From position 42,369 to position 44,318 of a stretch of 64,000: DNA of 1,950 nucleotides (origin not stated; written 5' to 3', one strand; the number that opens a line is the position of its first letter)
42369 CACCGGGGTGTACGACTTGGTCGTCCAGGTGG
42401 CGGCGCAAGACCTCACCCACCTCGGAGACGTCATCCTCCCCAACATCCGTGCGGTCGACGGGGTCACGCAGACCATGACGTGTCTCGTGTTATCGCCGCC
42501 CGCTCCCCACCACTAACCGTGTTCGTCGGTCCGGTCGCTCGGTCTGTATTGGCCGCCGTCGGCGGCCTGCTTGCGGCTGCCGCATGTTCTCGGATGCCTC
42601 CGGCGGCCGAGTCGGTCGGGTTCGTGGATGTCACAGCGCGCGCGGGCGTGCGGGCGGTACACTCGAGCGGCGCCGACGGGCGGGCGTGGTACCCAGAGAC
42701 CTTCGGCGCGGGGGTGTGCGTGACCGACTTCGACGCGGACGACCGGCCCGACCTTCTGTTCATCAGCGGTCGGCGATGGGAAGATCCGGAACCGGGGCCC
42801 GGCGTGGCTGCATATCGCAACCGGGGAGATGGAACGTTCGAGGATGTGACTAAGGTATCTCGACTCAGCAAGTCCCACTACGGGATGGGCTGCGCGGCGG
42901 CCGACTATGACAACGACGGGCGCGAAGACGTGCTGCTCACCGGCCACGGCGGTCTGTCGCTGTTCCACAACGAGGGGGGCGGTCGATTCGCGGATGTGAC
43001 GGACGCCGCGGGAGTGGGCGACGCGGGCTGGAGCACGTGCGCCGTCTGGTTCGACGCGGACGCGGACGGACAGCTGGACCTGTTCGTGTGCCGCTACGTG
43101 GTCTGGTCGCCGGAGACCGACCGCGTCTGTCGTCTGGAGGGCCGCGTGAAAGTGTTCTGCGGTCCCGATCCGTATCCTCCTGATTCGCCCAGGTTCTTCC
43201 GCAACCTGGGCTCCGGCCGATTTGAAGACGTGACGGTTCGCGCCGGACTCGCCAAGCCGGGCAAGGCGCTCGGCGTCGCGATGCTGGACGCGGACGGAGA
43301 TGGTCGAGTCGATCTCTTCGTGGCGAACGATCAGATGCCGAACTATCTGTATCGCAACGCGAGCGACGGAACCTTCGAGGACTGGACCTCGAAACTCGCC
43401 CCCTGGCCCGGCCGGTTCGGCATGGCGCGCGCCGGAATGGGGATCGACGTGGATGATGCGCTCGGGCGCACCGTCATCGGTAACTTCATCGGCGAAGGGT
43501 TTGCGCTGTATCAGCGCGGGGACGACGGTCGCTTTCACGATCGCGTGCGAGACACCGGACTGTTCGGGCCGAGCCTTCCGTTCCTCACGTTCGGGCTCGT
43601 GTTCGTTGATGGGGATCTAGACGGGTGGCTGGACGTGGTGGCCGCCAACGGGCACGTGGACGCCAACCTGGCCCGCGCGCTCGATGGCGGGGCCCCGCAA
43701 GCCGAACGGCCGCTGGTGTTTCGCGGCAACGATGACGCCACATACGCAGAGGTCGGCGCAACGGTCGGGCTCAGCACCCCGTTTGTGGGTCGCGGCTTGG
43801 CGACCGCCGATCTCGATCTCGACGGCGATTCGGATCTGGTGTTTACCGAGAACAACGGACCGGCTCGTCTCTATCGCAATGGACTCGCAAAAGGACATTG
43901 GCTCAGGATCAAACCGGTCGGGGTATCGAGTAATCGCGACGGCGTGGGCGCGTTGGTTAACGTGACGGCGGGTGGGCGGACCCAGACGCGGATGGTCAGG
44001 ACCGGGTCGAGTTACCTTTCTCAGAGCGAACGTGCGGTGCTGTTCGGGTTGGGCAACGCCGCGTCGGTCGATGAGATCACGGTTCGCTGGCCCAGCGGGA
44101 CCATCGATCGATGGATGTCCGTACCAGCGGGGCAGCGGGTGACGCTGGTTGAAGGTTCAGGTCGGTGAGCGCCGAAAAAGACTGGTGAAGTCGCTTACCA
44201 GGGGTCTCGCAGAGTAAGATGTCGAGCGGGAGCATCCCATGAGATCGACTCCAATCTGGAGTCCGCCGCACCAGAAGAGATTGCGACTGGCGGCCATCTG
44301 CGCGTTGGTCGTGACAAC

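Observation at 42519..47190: Candidate new exported redox system: FG-GAP/ASPIC-UnbV lipoprotein plus di-heme enzyme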

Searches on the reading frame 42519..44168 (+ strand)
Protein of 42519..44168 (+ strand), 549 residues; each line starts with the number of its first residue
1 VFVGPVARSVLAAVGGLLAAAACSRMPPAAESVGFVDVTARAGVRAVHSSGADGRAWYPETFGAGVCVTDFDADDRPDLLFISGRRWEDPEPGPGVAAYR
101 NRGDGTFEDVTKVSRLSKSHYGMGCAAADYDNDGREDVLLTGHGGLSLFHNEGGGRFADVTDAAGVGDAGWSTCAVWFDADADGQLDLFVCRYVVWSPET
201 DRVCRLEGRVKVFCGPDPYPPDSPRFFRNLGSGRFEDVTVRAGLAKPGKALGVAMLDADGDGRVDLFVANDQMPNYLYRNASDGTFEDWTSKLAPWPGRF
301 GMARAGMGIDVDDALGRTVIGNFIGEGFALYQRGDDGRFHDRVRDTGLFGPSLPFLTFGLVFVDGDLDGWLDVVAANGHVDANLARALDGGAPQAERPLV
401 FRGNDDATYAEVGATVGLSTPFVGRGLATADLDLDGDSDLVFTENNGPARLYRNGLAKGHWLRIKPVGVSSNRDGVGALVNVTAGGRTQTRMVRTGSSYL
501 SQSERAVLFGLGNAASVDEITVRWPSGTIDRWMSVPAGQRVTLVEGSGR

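Call 7: search_protein_families(library=pfam, proteins=[window:42519-44168:+], max_evalue=0.01)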
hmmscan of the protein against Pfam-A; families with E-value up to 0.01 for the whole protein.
window:42519-44168:+ (549 aa): 3 families
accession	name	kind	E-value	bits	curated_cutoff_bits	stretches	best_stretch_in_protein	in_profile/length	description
PF13517.12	FG-GAP_3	-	3.4e-40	136.9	26.9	6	70-139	1-60/61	FG-GAP-like repeat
PF07593.17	UnbV_ASPIC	-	4.5e-20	71.7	23.4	1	475-542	1-68/68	ASPIC and UnbV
PF01839.29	FG-GAP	-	1.1e-06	28.8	22.1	0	62-80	1-19/37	FG-GAP repeat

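Call 8: search_protein_families(library=ncbifam, proteins=[window:42519-44168:+], max_evalue=0.01)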
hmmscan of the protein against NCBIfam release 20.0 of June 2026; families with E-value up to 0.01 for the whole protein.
window:42519-44168:+ (549 aa): 0 families

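Call 13: find_homologous_proteins(query=window:42519-44165:+, max_evalue=0.00001)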
Query window:42519-44165:+ (549 aa): 7999 proteins with E <= 0.00001 among 8000 candidates; the best 120 are listed.
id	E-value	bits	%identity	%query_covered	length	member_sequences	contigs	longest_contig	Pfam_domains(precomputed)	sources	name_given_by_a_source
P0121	0.0e+0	1203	100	95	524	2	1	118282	PF01839.30,PF13517.13,PF07593.19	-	-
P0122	0.0e+0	1057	83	99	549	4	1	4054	PF01839.30,PF13517.13,PF07593.19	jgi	jgi:hypothetical protein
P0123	0.0e+0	1036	84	98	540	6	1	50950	PF01839.30,PF13517.13,PF07593.19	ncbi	ncbi:MAG: CRTAC1 family protein [Nitrospirota bacterium]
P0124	3.0e-296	1002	82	96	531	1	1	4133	PF01839.30,PF13517.13,PF07593.19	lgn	-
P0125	3.5e-273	926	77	95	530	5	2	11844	PF01839.30,PF13517.13,PF07593.19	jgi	jgi:hypothetical protein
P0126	9.4e-271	918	74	100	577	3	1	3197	PF01839.30,PF13517.13,PF07593.19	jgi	jgi:hypothetical protein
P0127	2.9e-270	916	82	87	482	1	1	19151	PF01839.30,PF13517.13,PF07593.19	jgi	jgi:hypothetical protein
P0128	5.0e-270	915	73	100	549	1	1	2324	PF01839.30,PF13517.13,PF07593.19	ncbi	-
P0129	4.3e-261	886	73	98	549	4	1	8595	PF01839.30,PF13517.13,PF07593.19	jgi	jgi:hypothetical protein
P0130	1.2e-255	868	71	99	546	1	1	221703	PF13517.13,PF07593.19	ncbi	ncbi:MAG: CRTAC1 family protein [Nitrospirota bacterium]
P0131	1.4e-243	828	70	95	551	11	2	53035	PF01839.30,PF13517.13,PF07593.19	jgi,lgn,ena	-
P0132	3.2e-243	827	69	97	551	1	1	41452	PF01839.30,PF13517.13,PF07593.19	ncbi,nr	ncbi:MAG: CRTAC1 family protein [Nitrospirae bacterium]|nr:CRTAC1 family protein [Nitrospirota bacte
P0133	3.1e-238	810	69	95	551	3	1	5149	PF01839.30,PF13517.13,PF07593.19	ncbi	ncbi:MAG: CRTAC1 family protein [Nitrospiria bacterium]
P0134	9.5e-238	809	68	94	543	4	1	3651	PF01839.30,PF13517.13,PF07593.19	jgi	jgi:hypothetical protein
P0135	2.9e-237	807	68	93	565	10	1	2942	PF01839.30,PF13517.13,PF07593.19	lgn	-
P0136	1.2e-234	798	67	95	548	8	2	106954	PF01839.30,PF13517.13,PF07593.19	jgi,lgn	-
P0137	5.1e-234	796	68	95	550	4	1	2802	PF01839.30,PF13517.13,PF07593.19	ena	-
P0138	6.1e-234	796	68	95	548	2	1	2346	PF01839.30,PF13517.13,PF07593.19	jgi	jgi:hypothetical protein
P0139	1.1e-233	795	68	95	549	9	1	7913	PF01839.30,PF13517.13,PF07593.19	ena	-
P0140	3.4e-232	790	67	97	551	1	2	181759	PF01839.30,PF13517.13,PF07593.19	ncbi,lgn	-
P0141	1.0e-229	782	75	82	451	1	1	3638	PF01839.30,PF13517.13,PF07593.19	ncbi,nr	ncbi:MAG TPA: CRTAC1 family protein, partial [Nitrospiria bacterium]|nr:CRTAC1 family protein [Nitro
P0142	9.4e-225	766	65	98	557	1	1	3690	PF01839.30,PF13517.13,PF07593.19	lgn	-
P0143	3.6e-166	572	53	93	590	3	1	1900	PF01839.30,PF13517.13,PF07593.19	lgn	-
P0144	5.0e-165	569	51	99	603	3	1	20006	PF01839.30,PF13517.13,PF07593.19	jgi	jgi:hypothetical protein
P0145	2.2e-162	560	51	99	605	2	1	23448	PF01839.30,PF13517.13,PF07593.19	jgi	-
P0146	9.1e-162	558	51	98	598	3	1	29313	PF01839.30,PF13517.13,PF07593.19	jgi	jgi:hypothetical protein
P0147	1.9e-159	550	51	99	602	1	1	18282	PF01839.30,PF13517.13,PF07593.19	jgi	jgi:enediyne biosynthesis protein E4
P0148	2.4e-156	540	49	94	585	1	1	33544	PF01839.30,PF13517.13,PF07593.19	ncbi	-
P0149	4.5e-152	526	48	96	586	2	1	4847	PF01839.30,PF13517.13,PF07593.19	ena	-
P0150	9.1e-151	521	73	59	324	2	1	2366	PF01839.30,PF13517.13,PF07593.19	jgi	jgi:hypothetical protein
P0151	3.2e-146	506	46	97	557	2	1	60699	PF01839.30,PF13517.13,PF07593.19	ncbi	ncbi:MAG TPA: CRTAC1 family protein [Nitrospiria bacterium]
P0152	5.2e-146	506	52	94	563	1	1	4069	PF01839.30,PF13517.13,PF07593.19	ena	-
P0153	1.0e-145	505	51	94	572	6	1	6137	PF01839.30,PF13517.13,PF07593.19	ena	-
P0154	1.1e-145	505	50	94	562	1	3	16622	PF01839.30,PF13517.13,PF07593.19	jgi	jgi:hypothetical protein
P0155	1.1e-145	505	51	95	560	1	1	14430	PF01839.30,PF13517.13,PF07593.19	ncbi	-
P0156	1.4e-145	504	51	95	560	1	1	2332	PF01839.30,PF13517.13,PF07593.19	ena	-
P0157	4.5e-145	503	49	97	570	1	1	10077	PF01839.30,PF13517.13,PF07593.19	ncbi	-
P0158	1.6e-144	501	50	95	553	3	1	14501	PF01839.30,PF13517.13,PF07593.19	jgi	jgi:hypothetical protein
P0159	2.1e-144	500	50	94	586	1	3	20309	PF01839.30,PF13517.13,PF07593.19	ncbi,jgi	jgi:hypothetical protein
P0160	2.6e-144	500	51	94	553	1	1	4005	PF01839.30,PF13517.13,PF07593.19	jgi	jgi:hypothetical protein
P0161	5.6e-144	499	51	94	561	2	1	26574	PF01839.30,PF13517.13,PF07593.19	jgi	jgi:hypothetical protein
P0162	8.5e-144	498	50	95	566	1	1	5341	PF01839.30,PF13517.13,PF07593.19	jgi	jgi:hypothetical protein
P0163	1.6e-143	498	52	95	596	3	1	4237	PF01839.30,PF13517.13,PF07593.19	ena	-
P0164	2.3e-143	497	50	94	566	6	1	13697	PF01839.30,PF13517.13,PF07593.19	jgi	jgi:hypothetical protein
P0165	3.1e-143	497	52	95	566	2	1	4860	PF01839.30,PF13517.13,PF07593.19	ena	-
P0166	3.5e-143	496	50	98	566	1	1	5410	PF01839.30,PF13517.13,PF07593.19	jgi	jgi:enediyne biosynthesis protein E4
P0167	5.1e-143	496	49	99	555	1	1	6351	PF01839.30,PF13517.13,PF07593.19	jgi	jgi:hypothetical protein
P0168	9.7e-143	495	50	95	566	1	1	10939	PF01839.30,PF13517.13,PF07593.19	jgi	jgi:hypothetical protein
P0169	1.3e-142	495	50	94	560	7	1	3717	PF01839.30,PF13517.13,PF07593.19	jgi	jgi:hypothetical protein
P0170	1.5e-142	494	50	98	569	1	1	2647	PF01839.30,PF13517.13,PF07593.19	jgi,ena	-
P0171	1.7e-142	494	50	94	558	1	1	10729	PF01839.30,PF13517.13,PF07593.19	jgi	jgi:hypothetical protein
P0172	1.7e-142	494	51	94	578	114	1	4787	PF01839.30,PF13517.13,PF07593.19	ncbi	-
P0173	1.7e-142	494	51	98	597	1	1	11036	PF01839.30,PF13517.13,PF07593.19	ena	-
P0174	2.0e-142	494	50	94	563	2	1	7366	PF13517.13,PF07593.19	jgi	jgi:hypothetical protein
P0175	3.0e-142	493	52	90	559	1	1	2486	PF01839.30,PF13517.13,PF07593.19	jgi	jgi:hypothetical protein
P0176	3.0e-142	493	47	98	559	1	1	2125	PF01839.30,PF13517.13,PF07593.19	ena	-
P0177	3.1e-142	493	51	96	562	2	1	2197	PF01839.30,PF13517.13,PF07593.19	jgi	jgi:hypothetical protein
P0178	3.3e-142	493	50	94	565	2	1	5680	PF01839.30,PF13517.13,PF07593.19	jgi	jgi:hypothetical protein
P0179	3.7e-142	493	50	97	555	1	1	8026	PF01839.30,PF13517.13,PF07593.19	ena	-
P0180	4.2e-142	493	52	90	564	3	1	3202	PF01839.30,PF13517.13,PF07593.19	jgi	jgi:enediyne biosynthesis protein E4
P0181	4.2e-142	493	52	93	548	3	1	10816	PF01839.30,PF13517.13,PF07593.19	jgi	jgi:hypothetical protein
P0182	4.6e-142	493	50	95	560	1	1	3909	PF01839.30,PF13517.13,PF07593.19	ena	-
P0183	5.9e-142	492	50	94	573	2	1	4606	PF13517.13,PF07593.19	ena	-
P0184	7.1e-142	492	50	97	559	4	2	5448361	PF01839.30,PF13517.13,PF07593.19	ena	-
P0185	7.2e-142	492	52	94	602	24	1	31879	PF01839.30,PF13517.13,PF07593.19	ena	-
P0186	7.7e-142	492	51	95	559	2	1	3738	PF01839.30,PF13517.13,PF07593.19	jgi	jgi:hypothetical protein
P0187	8.0e-142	492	50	97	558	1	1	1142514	PF01839.30,PF13517.13,PF07593.19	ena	-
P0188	8.9e-142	492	49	96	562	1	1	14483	PF01839.30,PF13517.13,PF07593.19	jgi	jgi:hypothetical protein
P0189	9.4e-142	492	49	95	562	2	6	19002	PF13517.13,PF07593.19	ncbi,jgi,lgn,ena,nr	ncbi:MAG TPA: CRTAC1 family protein [Vicinamibacterales bacterium]|jgi:hypothetical protein|nr:CRTAC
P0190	9.4e-142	492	49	99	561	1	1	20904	PF01839.30,PF13517.13,PF07593.19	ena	-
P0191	1.0e-141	492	50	96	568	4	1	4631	PF01839.30,PF13517.13,PF07593.19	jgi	-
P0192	1.1e-141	491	49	99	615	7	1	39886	PF01839.30,PF13517.13,PF07593.19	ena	-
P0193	1.2e-141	491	50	94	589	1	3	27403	PF01839.30,PF13517.13,PF07593.19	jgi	jgi:enediyne biosynthesis protein E4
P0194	1.4e-141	491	49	95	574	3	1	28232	PF01839.30,PF13517.13,PF07593.19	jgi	jgi:enediyne biosynthesis protein E4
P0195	1.5e-141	491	50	97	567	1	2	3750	PF13517.13,PF07593.19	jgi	jgi:enediyne biosynthesis protein E4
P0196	1.6e-141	491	50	94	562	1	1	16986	PF01839.30,PF13517.13,PF07593.19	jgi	jgi:hypothetical protein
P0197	1.7e-141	491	49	94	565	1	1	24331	PF13517.13,PF07593.19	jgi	jgi:hypothetical protein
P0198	1.8e-141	491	50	98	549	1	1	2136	PF01839.30,PF13517.13,PF07593.19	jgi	jgi:enediyne biosynthesis protein E4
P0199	1.9e-141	491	48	100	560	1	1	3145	PF01839.30,PF13517.13,PF07593.19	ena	-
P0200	2.6e-141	490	49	99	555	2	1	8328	PF01839.30,PF13517.13,PF07593.19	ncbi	-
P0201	2.7e-141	490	49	99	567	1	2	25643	PF01839.30,PF13517.13,PF07593.19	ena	-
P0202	4.4e-141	489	51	95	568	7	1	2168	PF01839.30,PF13517.13,PF07593.19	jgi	jgi:hypothetical protein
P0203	4.6e-141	489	46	99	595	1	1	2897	PF01839.30,PF13517.13,PF07593.19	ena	-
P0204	4.8e-141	489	52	94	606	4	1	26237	PF13517.13,PF07593.19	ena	-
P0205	5.0e-141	489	50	94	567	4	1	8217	PF01839.30,PF13517.13,PF07593.19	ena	-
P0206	6.4e-141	489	48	94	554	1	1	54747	PF01839.30,PF13517.13,PF07593.19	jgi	jgi:hypothetical protein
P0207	6.7e-141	489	52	90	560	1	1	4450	PF01839.30,PF13517.13,PF07593.19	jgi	-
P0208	8.4e-141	489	51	94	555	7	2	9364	PF01839.30,PF13517.13,PF07593.19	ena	-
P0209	8.6e-141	488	49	99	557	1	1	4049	PF01839.30,PF13517.13,PF07593.19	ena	-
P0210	8.7e-141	488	50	95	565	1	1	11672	PF01839.30,PF13517.13,PF07593.19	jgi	jgi:hypothetical protein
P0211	9.7e-141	488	51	95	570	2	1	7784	PF01839.30,PF13517.13,PF07593.19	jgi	jgi:hypothetical protein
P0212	1.0e-140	488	50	94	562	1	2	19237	PF01839.30,PF13517.13,PF07593.19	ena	-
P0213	1.0e-140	488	48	99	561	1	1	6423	PF01839.30,PF13517.13,PF07593.19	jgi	jgi:hypothetical protein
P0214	1.1e-140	488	48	94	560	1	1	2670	PF01839.30,PF13517.13,PF07593.19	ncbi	ncbi:MAG TPA: CRTAC1 family protein, partial [Candidatus Acidoferrum sp.]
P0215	1.2e-140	488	51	94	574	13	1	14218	PF01839.30,PF13517.13,PF07593.19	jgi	jgi:hypothetical protein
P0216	1.6e-140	488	50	99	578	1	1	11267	PF13517.13,PF07593.19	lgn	-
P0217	1.6e-140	488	51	94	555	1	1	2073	PF01839.30,PF13517.13,PF07593.19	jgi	jgi:enediyne biosynthesis protein E4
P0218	1.8e-140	487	51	95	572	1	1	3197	PF01839.30,PF13517.13,PF07593.19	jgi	-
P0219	2.1e-140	487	49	99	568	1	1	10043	PF01839.30,PF13517.13,PF07593.19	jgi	jgi:hypothetical protein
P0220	2.1e-140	487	51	94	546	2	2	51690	PF01839.30,PF13517.13,PF07593.19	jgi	jgi:hypothetical protein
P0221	2.1e-140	487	51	95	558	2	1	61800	PF01839.30,PF13517.13,PF07593.19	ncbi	-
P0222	2.2e-140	487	49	97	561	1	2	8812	PF01839.30,PF13517.13,PF07593.19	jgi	jgi:hypothetical protein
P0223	2.4e-140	487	50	98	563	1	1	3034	PF01839.30,PF13517.13,PF07593.19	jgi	-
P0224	2.6e-140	487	50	97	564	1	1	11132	PF13517.13,PF07593.19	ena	-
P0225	3.3e-140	487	51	94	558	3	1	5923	PF01839.30,PF13517.13,PF07593.19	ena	-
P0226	3.6e-140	486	49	95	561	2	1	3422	PF01839.30,PF13517.13,PF07593.19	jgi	jgi:hypothetical protein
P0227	3.9e-140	486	51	96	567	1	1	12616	PF01839.30,PF13517.13,PF07593.19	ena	-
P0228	4.4e-140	486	50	94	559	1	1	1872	PF01839.30,PF13517.13,PF07593.19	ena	-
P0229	4.5e-140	486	49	95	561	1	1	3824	PF01839.30,PF13517.13,PF07593.19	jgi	jgi:hypothetical protein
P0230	4.8e-140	486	50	94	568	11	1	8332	PF01839.30,PF13517.13,PF07593.19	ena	-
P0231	4.8e-140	486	50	95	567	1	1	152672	PF01839.30,PF13517.13,PF07593.19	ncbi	-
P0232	4.8e-140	486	52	95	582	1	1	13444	PF13517.13,PF07593.19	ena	-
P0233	5.4e-140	486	50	95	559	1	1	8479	PF01839.30,PF13517.13,PF07593.19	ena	-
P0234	5.6e-140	486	50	95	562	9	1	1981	PF01839.30,PF13517.13,PF07593.19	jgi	jgi:hypothetical protein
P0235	5.7e-140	486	48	94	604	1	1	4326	PF01839.30,PF13517.13,PF07593.19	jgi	jgi:hypothetical protein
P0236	5.9e-140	486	49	99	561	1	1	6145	PF01839.30,PF13517.13,PF07593.19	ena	-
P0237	7.4e-140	485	50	97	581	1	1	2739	PF01839.30,PF13517.13,PF07593.19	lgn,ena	-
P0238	7.4e-140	485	48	97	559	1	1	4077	PF01839.30,PF13517.13,PF07593.19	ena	-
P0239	8.5e-140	485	52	90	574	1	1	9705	PF01839.30,PF13517.13,PF07593.19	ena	-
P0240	8.6e-140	485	50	95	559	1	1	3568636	PF01839.30,PF13517.13,PF07593.19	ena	-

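Call 30: search_solved_structures(query=window:42519-44165:+, max_evalue=1)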
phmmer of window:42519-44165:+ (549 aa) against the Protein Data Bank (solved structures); distinct sequences matched with E-value up to 1: 3.
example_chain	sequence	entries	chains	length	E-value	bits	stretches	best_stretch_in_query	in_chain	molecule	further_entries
9etn_A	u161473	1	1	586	1.7e-16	63.2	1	231-529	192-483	Cartilage acidic protein 1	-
3v4p_A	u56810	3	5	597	0.095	14.5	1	61-140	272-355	Integrin alpha-4 | Integrin alpha4 subunit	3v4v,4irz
9p95_A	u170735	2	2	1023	0.23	13.2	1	61-140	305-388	Integrin alpha-4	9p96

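Call 78: find_encoding_contigs(protein=P0146, flank=7000, max_places=1)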
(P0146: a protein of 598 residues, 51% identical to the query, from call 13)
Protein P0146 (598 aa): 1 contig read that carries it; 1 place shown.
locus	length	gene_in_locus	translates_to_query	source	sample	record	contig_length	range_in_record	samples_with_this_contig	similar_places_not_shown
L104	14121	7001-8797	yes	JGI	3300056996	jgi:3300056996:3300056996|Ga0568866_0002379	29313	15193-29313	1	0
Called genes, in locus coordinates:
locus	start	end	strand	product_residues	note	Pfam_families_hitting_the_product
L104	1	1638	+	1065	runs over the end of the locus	PF09699:Paired_CXXCH_1 (faint), PF14522:Cytochrome_C7 (faint)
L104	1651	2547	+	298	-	PF03781:FGE-sulfatase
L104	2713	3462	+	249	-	PF03781:FGE-sulfatase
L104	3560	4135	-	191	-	-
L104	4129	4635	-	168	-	-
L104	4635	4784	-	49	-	-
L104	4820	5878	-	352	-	PF25460:Beta-prop_Aladin (faint), PF00400:WD40 (faint), PF00930:DPPIV_N (faint), PF26549:Tricorn_N, PF26550:Tricorn_2nd, PF07676:PD40, PF26549:Tricorn_N, PF07676:PD40, +5 more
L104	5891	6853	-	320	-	PF26550:Tricorn_2nd, PF07676:PD40, PF26549:Tricorn_N, PF07676:PD40, PF26549:Tricorn_N, PF07676:PD40, PF26549:Tricorn_N, PF07676:PD40, +8 more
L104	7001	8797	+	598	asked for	PF01839:FG-GAP (faint), PF13517:FG-GAP_3, PF07593:UnbV_ASPIC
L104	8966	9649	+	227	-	PF03781:FGE-sulfatase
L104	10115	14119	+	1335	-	?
